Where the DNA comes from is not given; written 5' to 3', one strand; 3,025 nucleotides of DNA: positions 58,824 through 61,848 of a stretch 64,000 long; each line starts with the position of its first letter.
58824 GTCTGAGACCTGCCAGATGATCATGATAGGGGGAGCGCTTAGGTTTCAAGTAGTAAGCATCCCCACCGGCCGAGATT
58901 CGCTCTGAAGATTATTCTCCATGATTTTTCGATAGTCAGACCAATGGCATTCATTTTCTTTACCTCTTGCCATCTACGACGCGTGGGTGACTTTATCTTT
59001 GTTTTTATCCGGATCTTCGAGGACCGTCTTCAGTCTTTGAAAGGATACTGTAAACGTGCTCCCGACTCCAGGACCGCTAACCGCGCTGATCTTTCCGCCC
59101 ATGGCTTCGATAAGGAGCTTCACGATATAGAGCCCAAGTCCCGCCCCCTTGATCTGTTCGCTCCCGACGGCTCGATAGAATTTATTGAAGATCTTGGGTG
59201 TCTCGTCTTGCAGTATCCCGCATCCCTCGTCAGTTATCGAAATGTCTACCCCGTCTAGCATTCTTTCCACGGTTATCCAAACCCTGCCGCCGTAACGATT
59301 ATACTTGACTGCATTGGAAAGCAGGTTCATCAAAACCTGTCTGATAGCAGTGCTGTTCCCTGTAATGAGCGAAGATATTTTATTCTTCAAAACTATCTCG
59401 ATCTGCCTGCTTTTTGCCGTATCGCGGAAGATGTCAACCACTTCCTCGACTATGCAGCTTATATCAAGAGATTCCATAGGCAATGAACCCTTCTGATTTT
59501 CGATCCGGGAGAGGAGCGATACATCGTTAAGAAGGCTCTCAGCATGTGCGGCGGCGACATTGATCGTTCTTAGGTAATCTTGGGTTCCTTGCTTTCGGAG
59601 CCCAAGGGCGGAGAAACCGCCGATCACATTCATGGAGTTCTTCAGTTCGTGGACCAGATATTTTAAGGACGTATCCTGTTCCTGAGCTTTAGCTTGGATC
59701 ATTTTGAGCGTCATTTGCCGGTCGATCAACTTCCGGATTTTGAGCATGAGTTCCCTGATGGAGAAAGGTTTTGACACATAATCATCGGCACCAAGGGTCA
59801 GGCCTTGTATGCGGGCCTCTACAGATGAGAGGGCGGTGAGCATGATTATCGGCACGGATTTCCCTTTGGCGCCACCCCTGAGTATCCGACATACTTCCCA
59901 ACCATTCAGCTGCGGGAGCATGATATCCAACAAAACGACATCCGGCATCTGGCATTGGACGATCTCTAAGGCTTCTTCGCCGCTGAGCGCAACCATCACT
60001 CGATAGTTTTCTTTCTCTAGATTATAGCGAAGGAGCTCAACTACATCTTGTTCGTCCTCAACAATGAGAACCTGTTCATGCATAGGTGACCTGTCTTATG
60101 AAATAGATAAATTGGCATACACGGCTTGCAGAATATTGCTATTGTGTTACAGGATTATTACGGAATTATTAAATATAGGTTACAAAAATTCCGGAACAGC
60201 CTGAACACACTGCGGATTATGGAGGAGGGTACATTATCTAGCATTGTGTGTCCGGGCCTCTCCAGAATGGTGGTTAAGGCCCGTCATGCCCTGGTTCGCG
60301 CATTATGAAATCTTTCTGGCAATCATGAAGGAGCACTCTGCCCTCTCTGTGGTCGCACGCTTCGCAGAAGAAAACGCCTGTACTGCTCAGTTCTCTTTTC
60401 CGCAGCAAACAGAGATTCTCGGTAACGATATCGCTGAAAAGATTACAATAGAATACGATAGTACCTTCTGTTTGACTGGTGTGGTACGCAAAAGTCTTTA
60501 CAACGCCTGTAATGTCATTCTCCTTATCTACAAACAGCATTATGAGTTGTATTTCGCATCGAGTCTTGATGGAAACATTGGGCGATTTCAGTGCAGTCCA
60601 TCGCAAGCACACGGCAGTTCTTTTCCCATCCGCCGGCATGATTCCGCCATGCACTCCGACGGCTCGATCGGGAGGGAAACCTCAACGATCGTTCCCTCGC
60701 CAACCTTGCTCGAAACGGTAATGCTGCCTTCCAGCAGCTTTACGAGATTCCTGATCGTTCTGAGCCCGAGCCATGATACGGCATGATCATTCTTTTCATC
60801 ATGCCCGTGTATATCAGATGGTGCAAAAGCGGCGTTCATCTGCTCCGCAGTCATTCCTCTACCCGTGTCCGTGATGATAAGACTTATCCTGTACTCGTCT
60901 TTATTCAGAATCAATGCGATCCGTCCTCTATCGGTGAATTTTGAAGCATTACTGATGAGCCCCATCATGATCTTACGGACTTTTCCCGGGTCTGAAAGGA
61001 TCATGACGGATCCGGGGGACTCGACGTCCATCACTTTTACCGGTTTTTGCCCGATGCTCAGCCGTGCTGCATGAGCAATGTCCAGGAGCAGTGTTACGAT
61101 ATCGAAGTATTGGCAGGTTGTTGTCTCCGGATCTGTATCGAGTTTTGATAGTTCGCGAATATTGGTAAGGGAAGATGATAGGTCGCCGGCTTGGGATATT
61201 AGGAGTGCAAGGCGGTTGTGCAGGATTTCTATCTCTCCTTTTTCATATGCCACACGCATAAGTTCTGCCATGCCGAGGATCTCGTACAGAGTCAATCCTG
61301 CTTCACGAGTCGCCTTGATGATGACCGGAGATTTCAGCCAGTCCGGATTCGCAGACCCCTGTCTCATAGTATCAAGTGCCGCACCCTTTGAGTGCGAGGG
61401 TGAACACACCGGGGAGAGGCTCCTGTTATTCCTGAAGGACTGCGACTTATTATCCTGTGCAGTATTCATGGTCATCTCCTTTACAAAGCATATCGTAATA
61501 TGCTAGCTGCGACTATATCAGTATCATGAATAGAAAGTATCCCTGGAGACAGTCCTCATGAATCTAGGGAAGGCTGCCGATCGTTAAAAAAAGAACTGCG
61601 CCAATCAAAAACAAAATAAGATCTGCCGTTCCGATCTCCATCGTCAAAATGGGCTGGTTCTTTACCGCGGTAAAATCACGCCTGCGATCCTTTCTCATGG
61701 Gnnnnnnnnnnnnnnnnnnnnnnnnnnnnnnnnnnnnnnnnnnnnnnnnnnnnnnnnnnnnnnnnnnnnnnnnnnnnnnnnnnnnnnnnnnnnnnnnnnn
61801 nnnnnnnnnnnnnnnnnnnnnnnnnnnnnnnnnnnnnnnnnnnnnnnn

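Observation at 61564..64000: OlsF-like aminolipid synthase followed by an MprF-type flippase-like membrane protein and a coupled micro-protein, next to the pst operon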

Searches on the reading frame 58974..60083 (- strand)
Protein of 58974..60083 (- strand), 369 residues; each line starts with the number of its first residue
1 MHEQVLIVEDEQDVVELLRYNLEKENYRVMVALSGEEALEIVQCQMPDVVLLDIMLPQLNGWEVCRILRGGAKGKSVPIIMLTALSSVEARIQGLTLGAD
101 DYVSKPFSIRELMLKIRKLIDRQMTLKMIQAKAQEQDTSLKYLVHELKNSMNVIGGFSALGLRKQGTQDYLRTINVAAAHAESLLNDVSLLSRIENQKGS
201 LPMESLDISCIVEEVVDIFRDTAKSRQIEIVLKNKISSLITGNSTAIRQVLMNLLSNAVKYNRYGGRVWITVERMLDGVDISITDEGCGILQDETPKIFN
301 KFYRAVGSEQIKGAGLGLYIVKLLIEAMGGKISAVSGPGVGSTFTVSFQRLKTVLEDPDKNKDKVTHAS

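Call 3: search_protein_families(library=pfam, proteins=[window:58974-60083:-], max_evalue=0.1)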
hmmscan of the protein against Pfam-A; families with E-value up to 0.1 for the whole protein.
window:58974-60083:- (369 aa): 4 families
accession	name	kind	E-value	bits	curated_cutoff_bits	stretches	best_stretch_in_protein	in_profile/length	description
PF00072.30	Response_reg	-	1.6e-29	102.8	30.2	1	5-116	1-110/111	Response regulator receiver domain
PF02518.31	HATPase_c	-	3.4e-28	98.7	26.4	1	243-349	2-108/111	Histidine kinase-, DNA gyrase B-, and HSP90-like ATPase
PF00512.31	HisKA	-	3.5e-09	37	26.9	1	139-196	5-65/66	His Kinase A (phospho-acceptor) domain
PF23198.2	PDE8A_N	-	1.7e-05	25.2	29.6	1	4-89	11-98/147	PDE8A-like, N-terminal domain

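Call 4: search_protein_families(library=ncbifam, proteins=[window:58974-60083:-], max_evalue=0.1)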
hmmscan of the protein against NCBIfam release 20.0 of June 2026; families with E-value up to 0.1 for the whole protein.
window:58974-60083:- (369 aa): 175 families (the best 25 are shown)
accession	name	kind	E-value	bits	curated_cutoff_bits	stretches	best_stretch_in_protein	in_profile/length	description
NF008302.0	PRK11091.1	equivalog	5.5e-52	177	838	2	131-353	278-508/779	aerobic respiration two-component sensor histidine kinase ArcB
TIGR02956.1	TMAO_torS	equivalog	4.6e-49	167.3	676.5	2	143-348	471-680/967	TMAO reductase system sensor histidine kinase/response regulator TorS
NF008318.0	PRK11107.1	equivalog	2.9e-45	154.7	890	2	138-349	295-517/920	two-component sensor histidine kinase BarA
NF038297.2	hybrid_HK_HrmK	equivalog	2.4e-44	152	725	2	145-350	244-457/607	hybrid histidine kinase/response regulator HrmK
NF046044.1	PnpS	equivalog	2.5e-43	148.6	400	1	145-348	179-389/390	two-component system histidine kinase PnpS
NF011874.0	PRK15347.1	equivalog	3.6e-42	144.4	852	2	139-347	401-611/921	two component system sensor kinase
NF047465.1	hybrid_HK_LvrA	exception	1.1e-41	142.8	1200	1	3-348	468-816/819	hybrid histidine kinase/response regulator LvrA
NF041947.1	LuxQ_Vibrio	equivalog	5.7e-41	140.3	1200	2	133-349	469-695/843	quorum-sensing autoinducer 2 sensor kinase/phosphatase LuxQ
NF041880.1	EPS_EpsF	equivalog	3.4e-40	138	900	2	122-346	260-489/492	response regulator EpsF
TIGR02154.1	PhoB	equivalog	4e-39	134.2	296.2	1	1-148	1-147/226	phosphate regulon transcriptional regulator PhoB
NF045901.1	HisKinLetSLeg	equivalog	4.3e-39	134.2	1650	2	120-354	277-522/906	two-component system sensor histidine kinase LetS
NF045944.1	ResRegRpaBCyano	equivalog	1.1e-38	132.8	330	1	6-136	1-128/229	response regulator transcription factor RpaB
TIGR02966.1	phoR_proteo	equivalog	6.4e-38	130.6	334.2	1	144-348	122-333/333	phosphate regulon sensor histidine kinase PhoR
NF040534.1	resp_reg_YycF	equivalog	8.9e-38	129.8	340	1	4-145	2-140/231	response regulator YycF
NF053854.1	RespRegPhoBBctds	equivalog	9.7e-38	129.8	270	1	5-155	1-150/225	two-component system response regulator PhoB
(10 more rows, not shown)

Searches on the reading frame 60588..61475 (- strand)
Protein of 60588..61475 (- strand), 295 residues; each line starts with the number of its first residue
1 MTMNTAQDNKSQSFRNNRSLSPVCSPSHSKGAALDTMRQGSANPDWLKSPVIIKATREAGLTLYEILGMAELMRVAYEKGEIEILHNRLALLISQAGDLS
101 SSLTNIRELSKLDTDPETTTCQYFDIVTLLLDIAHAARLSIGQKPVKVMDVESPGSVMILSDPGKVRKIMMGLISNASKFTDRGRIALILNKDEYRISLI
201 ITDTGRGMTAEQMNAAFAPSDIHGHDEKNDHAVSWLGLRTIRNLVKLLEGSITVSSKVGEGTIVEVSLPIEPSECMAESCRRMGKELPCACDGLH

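Call 3: search_protein_families(library=pfam, proteins=[window:60588-61475:-], max_evalue=0.1)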
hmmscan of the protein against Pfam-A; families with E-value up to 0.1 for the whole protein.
window:60588-61475:- (295 aa): 1 family
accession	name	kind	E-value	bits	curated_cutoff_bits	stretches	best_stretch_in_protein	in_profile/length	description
PF02518.31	HATPase_c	-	4.6e-15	56.4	26.4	1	162-271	2-110/111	Histidine kinase-, DNA gyrase B-, and HSP90-like ATPase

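Call 4: search_protein_families(library=ncbifam, proteins=[window:60588-61475:-], max_evalue=0.1)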
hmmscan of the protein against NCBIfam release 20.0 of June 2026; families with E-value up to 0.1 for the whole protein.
window:60588-61475:- (295 aa): 71 families (the best 25 are shown)
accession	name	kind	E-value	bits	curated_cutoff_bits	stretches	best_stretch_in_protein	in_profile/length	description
NF041947.1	LuxQ_Vibrio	equivalog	1.9e-24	85.6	1200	1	62-276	486-702/843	quorum-sensing autoinducer 2 sensor kinase/phosphatase LuxQ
NF047874.1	MASE3_PAS_HK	subfamily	3.2e-21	75.8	560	1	104-274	458-629/655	MASE3 domain-containing sensor histidine kinase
NF008302.0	PRK11091.1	equivalog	3.6e-20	71.7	838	1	99-273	331-508/779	aerobic respiration two-component sensor histidine kinase ArcB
NF041832.1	near_NosP_CTERM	subfamily_domain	5.6e-20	71.7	400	1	98-275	55-230/370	NahK/ErcS family hybrid sensor histidine kinase/response regulator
NF046044.1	PnpS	equivalog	6.4e-20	71.5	400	1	79-269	200-390/390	two-component system histidine kinase PnpS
TIGR02956.1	TMAO_torS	equivalog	6.7e-20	70.8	676.5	1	88-288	500-700/967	TMAO reductase system sensor histidine kinase/response regulator TorS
NF038297.2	hybrid_HK_HrmK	equivalog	3.5e-18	65.6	725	1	47-278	234-465/607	hybrid histidine kinase/response regulator HrmK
NF011874.0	PRK15347.1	equivalog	1.4e-17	63.1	852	1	160-272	508-616/921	two component system sensor kinase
NF050805.1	CellDivHKDivJCaul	equivalog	3.1e-15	55.4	1000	1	58-270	308-520/531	cell cycle sensor histidine kinase DivJ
NF047465.1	hybrid_HK_LvrA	exception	4.7e-15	54.7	1200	1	101-273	253-425/819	hybrid histidine kinase/response regulator LvrA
NF033092.0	HK_WalK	equivalog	5e-15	55.1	725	1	104-270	427-594/594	cell wall metabolism sensor histidine kinase WalK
NF008099.0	PRK10841.1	equivalog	5.6e-15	54.2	920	1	102-275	521-695/949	two-component system sensor histidine kinase RcsC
TIGR02966.1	phoR_proteo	equivalog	8e-15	54.7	334.2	1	67-266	133-331/333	phosphate regulon sensor histidine kinase PhoR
NF041210.1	his_kin_PieS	equivalog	4.2e-13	49.1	850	1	140-270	339-470/474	two component system sensor histidine kinase PieS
NF008543.0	PRK11466.1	equivalog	4.8e-13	47.9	982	1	58-278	454-670/914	TMAO reductase system sensor histidine kinase/response regulator TorS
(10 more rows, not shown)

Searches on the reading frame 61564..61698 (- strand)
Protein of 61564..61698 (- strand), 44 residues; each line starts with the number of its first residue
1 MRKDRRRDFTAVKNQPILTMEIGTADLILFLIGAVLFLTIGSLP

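Call 3: search_protein_families(library=pfam, proteins=[window:61564-61698:-], max_evalue=0.1)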
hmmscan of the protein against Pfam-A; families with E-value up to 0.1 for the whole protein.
window:61564-61698:- (44 aa): 0 families

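Call 4: search_protein_families(library=ncbifam, proteins=[window:61564-61698:-], max_evalue=0.1)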
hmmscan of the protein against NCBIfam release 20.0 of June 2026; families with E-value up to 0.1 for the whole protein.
window:61564-61698:- (44 aa): 0 families

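Call 59: find_homologous_proteins(query=window:61564-61698:-, max_evalue=10)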
Query window:61564-61698:- (44 aa): 4 proteins with E <= 10 among 4 candidates.
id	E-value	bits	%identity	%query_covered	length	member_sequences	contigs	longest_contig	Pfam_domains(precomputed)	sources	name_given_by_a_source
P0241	6.4e-20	86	100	100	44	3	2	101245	-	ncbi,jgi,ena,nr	ncbi:MAG TPA: hypothetical protein VMM54_13765 [Nitrospirota bacterium]|nr:hypothetical protein [Nit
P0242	1.0e-15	73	86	100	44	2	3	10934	-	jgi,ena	-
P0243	3.4e-13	65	77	100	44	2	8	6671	-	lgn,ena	-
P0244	5.5e-13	64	80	100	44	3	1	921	-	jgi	jgi:hypothetical protein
